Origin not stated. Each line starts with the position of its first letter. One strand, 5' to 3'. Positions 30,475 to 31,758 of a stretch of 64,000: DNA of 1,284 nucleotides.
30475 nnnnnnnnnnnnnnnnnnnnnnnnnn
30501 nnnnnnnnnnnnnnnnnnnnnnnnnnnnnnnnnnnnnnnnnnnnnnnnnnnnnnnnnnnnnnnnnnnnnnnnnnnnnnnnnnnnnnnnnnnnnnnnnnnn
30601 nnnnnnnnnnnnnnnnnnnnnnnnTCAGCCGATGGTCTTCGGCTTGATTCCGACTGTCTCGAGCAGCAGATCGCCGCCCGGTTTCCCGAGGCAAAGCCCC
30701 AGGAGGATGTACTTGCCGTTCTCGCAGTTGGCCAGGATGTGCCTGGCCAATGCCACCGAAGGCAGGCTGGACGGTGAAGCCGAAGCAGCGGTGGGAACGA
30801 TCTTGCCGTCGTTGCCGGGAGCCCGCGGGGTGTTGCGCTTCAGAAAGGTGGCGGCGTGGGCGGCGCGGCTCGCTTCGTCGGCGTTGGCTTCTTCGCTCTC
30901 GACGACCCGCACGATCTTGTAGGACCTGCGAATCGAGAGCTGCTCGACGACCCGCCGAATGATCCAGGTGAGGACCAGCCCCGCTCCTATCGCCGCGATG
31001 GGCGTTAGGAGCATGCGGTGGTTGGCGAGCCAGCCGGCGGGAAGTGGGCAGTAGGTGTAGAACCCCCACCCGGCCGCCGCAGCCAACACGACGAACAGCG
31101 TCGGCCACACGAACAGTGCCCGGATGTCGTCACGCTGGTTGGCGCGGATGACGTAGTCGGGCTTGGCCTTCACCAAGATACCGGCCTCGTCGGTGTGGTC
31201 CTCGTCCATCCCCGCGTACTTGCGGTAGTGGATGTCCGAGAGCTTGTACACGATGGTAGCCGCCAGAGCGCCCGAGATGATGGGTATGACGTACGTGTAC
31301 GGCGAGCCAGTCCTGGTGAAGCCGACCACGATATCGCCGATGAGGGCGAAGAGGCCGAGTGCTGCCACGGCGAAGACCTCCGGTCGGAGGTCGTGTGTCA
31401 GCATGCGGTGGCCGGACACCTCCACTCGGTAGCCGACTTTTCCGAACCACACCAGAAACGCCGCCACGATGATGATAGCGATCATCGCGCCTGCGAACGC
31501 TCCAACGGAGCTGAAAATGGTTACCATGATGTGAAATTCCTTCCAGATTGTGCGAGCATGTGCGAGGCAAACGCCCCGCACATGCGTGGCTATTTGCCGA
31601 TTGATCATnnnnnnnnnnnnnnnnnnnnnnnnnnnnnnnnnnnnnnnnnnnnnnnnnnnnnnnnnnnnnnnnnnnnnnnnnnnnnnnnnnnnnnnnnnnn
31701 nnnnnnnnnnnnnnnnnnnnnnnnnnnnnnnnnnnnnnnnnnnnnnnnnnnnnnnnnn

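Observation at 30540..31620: Strongly GC-rich foreign membrane-protein gene inserted between pilC and pilA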

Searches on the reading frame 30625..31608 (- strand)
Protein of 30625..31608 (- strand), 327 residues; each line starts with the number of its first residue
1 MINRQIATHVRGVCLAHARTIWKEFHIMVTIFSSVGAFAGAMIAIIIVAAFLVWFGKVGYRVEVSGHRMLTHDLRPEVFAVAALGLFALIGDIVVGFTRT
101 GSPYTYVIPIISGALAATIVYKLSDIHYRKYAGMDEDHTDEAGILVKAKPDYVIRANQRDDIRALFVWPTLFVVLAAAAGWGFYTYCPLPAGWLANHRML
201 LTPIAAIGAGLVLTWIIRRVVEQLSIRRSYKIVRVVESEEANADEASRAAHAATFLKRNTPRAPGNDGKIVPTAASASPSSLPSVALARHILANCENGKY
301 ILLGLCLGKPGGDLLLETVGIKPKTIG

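Call 5: search_protein_families(library=pfam, proteins=[window:30625-31608:-], max_evalue=0.01)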
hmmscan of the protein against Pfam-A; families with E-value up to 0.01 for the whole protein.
window:30625-31608:- (327 aa): 0 families

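Call 6: find_homologous_proteins(query=window:30625-31527:-, max_evalue=0.001)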
Query window:30625-31527:- (300 aa): 1 proteins with E <= 0.001 among 8000 candidates.
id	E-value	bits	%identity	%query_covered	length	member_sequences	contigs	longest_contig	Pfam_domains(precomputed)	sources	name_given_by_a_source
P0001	2.3e-194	662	100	100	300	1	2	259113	-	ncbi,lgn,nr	ncbi:hypothetical protein HJC99_00220 [Candidatus Saccharibacteria bacterium]|nr:hypothetical protei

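Call 7: search_protein_families(library=ncbifam, proteins=[window:30625-31527:-], max_evalue=1)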
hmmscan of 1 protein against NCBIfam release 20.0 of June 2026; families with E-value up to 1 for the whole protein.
window:30625-31527:- (300 aa): 1 family
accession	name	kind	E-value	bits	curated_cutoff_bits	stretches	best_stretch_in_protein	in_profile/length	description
TIGR01729.1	taurine_ABC_bnd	equivalog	0.034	13.5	304.25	1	96-143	108-156/300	taurine ABC transporter substrate-binding protein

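Call 8: search_protein_families(library=phrogs, proteins=[window:30625-31527:-], max_evalue=1)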
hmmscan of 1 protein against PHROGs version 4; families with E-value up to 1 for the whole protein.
window:30625-31527:- (300 aa): 1 family
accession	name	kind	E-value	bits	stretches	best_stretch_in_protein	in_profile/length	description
phrog_15297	-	unknown function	0.19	13.1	1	63-110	41-86/95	-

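Call 12: find_encoding_contigs(protein=P0001, flank=10000, max_places=10)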
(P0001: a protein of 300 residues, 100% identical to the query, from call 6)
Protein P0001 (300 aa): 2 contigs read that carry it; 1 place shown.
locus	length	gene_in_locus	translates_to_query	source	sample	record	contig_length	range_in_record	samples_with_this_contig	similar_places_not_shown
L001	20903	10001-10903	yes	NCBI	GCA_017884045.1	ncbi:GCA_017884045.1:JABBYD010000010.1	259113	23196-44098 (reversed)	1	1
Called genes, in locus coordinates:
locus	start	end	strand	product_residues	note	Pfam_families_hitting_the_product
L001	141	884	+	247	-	-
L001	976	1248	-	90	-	PF00216:Bac_DNA_binding, PF18291:HU-HIG (weak)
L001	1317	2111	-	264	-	PF13277:YmdB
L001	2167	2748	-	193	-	-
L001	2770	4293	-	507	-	PF12072:RNase_Y_N, PF00013:KH_1 (weak), PF01966:HD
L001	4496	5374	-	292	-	-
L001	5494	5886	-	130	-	PF00814:TsaD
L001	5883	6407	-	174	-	PF02367:TsaE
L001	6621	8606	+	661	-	PF05157:MshEN, PF00437:T2SSE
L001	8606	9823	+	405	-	PF28597:T2SSF_N, PF00482:T2SSF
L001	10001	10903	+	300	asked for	-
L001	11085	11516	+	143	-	PF07963:N_methyl, PF08334:T2SSG (faint)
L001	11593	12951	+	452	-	PF07963:N_methyl (faint), PF13620:CarboxypepD_reg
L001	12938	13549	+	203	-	-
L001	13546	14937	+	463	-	-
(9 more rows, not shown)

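Call 16: search_protein_representatives(protein=window:30625-31527:-)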
Query: 300 residues. Proteins with E-value up to 0.001 (for the whole library): 3; up to 1e-10: 3; up to 1e-30: 1. The best 3 are listed.
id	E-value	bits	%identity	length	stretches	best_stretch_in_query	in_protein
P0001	7.2e-195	662.3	100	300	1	1-300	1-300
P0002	1.6e-23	99.9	36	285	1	6-218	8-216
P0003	6.3e-14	68.4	31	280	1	4-217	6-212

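Call 18: find_encoding_contigs(protein=P0002, flank=10000, max_places=10)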
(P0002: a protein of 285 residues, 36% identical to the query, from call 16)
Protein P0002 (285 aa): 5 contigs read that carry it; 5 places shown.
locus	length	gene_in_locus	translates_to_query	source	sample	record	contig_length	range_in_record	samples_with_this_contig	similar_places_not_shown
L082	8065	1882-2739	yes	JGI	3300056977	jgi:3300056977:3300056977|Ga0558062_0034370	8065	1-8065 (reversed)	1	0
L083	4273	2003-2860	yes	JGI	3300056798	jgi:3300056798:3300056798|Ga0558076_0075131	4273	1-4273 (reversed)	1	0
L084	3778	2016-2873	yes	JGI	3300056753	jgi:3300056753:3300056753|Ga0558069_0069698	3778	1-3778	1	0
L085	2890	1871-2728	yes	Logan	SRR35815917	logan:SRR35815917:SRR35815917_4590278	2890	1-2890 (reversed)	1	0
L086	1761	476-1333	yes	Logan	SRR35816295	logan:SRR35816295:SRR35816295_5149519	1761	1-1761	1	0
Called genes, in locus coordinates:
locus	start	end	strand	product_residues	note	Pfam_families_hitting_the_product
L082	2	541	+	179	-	?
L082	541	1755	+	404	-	PF28597:T2SSF_N (weak), PF00482:T2SSF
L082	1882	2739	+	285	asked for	-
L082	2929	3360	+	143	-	PF07963:N_methyl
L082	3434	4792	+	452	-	PF13620:CarboxypepD_reg, PF17802:SpaA (faint)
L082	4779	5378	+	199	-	PF07963:N_methyl (weak)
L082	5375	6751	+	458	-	-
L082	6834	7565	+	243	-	-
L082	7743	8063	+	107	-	?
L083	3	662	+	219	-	?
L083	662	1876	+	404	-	PF28597:T2SSF_N (weak), PF00482:T2SSF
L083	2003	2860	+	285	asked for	-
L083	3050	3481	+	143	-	PF07963:N_methyl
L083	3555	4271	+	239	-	?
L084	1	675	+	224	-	?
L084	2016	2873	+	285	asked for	-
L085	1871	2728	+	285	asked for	-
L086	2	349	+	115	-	?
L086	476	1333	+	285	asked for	-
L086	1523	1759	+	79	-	?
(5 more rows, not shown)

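Call 19: find_encoding_contigs(protein=P0003, flank=10000, max_places=10)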
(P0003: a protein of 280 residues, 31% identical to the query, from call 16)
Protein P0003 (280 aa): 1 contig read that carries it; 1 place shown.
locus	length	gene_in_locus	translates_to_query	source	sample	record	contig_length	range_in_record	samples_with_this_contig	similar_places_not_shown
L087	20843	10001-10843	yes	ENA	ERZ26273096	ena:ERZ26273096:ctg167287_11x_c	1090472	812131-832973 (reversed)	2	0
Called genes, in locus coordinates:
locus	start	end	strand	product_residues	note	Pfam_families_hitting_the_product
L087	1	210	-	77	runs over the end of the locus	-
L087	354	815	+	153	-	PF00293:NUDIX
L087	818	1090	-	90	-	PF00216:Bac_DNA_binding, PF18291:HU-HIG (weak)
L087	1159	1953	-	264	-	PF13277:YmdB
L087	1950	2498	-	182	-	PF00561:Abhydrolase_1 (faint), PF06821:Ser_hydrolase, PF12697:Abhydrolase_6 (weak)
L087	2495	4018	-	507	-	PF12072:RNase_Y_N, PF00013:KH_1 (weak), PF08668:HDOD (faint), PF01966:HD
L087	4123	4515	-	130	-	PF00814:TsaD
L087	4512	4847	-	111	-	PF02367:TsaE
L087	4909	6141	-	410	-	PF00932:LTD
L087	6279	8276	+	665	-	PF05157:MshEN, PF00437:T2SSE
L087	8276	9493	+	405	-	PF28597:T2SSF_N, PF00482:T2SSF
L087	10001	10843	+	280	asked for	-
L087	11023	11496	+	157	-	PF07963:N_methyl, PF08334:T2SSG (weak)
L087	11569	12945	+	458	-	PF17802:SpaA (faint), PF13620:CarboxypepD_reg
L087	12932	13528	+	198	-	PF07963:N_methyl (weak)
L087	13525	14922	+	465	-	-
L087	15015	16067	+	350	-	PF06723:MreB_Mbl (faint), PF11104:PilM_2, PF14450:FtsA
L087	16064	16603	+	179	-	-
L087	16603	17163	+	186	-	PF04350:PilO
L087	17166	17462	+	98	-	-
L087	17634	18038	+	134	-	-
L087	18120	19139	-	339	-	PF05496:RuvB_N, PF00004:AAA, PF07728:AAA_5, PF17864:AAA_lid_4, PF05491:WHD_RuvB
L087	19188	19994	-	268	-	PF00248:Aldo_ket_red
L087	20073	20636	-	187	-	PF01330:RuvA_N, PF00633:HHH (faint), PF14520:HHH_5, PF07499:RuvA_C (weak)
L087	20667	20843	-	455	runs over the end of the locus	PF12704:MacB_PCD, PF02687:FtsX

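Call 23: find_homologous_proteins(query=A1, max_evalue=0.01)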
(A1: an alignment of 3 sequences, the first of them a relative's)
Query A1 (3 sequences) (300 aa, profile of the alignment): 2 proteins with E <= 0.01 among 8000 candidates.
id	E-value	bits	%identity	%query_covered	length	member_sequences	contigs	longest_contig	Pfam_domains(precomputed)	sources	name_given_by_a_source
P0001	3.0e-137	475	100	100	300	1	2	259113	-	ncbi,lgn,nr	ncbi:hypothetical protein HJC99_00220 [Candidatus Saccharibacteria bacterium]|nr:hypothetical protei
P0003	5.9e-123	428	26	97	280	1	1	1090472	-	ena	-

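Call 24: find_related_loci(query=A1, collection=metagenome_contigs, flank=4000)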
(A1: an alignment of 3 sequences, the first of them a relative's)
Query A1 (300 aa) in metagenome_contigs; peptide patterns used: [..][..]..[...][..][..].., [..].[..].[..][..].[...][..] (x = any residue, [..] = any of these).
158 stretches matched a pattern; 3 encode a relative of the query (tblastn E <= 1e-3); 3 distinct loci.
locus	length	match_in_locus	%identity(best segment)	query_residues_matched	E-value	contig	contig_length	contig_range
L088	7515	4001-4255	30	16-108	9e-6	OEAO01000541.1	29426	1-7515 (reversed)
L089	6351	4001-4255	30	16-108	1e-5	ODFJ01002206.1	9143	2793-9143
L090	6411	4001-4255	29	16-108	2e-5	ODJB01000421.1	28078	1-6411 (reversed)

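Call 32: search_protein_families(library=pfam, proteins=[P0002, P0003], max_evalue=0.1)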
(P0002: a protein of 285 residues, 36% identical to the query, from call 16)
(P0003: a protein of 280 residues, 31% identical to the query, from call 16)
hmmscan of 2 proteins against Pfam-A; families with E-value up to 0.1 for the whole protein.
P0002 (285 aa): 0 families

P0003 (280 aa): 1 family
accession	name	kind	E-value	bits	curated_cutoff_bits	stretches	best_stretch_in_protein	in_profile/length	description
PF19053.6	EccD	-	0.099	12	30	0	16-88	83-154/339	EccD-like transmembrane domain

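Call 35: predict_structure(alignment_id=A1)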
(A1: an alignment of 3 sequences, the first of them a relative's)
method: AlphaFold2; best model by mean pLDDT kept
length: 300 residues; sequences in the alignment: 3
mean_pLDDT: 46.8   pTM: 0.28
mean pLDDT of the five models: 46.8, 45.7, 45.3, 45.2, 43.8
residues with pLDDT >= 90: 0; 70-90: 2; 50-70: 121; < 50: 177
segments of 3 or more residues with pLDDT < 50: 1-13, 27-50, 70-75, 77-79, 100-144, 154-161, 171-174, 196-255, 296-300
pLDDT, mean of each block of 10 residues (from residue 1): 41 51 50 37 41 53 52 48 54 52 42 32 33 41 49 48 51 51 54 49 41 42 38 32 30 52 62 64 63 52
secondary structure, 60 per line:
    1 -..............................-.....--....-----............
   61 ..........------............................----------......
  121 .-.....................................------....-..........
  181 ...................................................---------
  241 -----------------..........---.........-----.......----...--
elements in order: H2-31 E33-37 E40-43 H49-70 H77-104 H115-121 H123-159 H166-169 H171-231 H258-267 H271-279 H285-291

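Call 37: search_protein_families(library=padloc, proteins=[P0001, P0002, P0003], max_evalue=0.1)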
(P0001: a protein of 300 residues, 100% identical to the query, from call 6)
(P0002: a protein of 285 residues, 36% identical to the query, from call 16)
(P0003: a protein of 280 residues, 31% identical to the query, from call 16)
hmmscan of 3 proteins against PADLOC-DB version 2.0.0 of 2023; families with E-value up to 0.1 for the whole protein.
P0001 (300 aa): 0 families

P0002 (285 aa): 0 families

P0003 (280 aa): 0 families

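Call 40: find_related_loci(query=A1, collection=viral_contigs, flank=5000)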
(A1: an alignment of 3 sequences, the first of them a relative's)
Query A1 (300 aa) in viral_contigs; peptide patterns used: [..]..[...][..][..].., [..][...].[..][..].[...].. (x = any residue, [..] = any of these).
27 stretches matched a pattern, but none encodes a relative of the query by tblastn (E <= 1e-3).

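Call 41: search_dna_similar(query=P0001, collection=phages, mode=protein, max_evalue=0.01)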
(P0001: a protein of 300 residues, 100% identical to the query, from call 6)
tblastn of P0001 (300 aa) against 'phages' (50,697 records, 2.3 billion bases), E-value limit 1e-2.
No match.

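Call 42: search_dna_similar(query=P0001, collection=plasmids, mode=protein, max_evalue=0.01)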
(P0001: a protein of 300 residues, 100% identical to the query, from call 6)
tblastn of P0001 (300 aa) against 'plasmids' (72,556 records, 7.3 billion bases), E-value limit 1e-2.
No match.

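Call 49: search_solved_structures(query=A1, max_evalue=10)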
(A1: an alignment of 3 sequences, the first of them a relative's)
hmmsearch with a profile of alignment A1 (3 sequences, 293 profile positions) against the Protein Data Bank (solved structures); distinct sequences matched with E-value up to 10: 0.
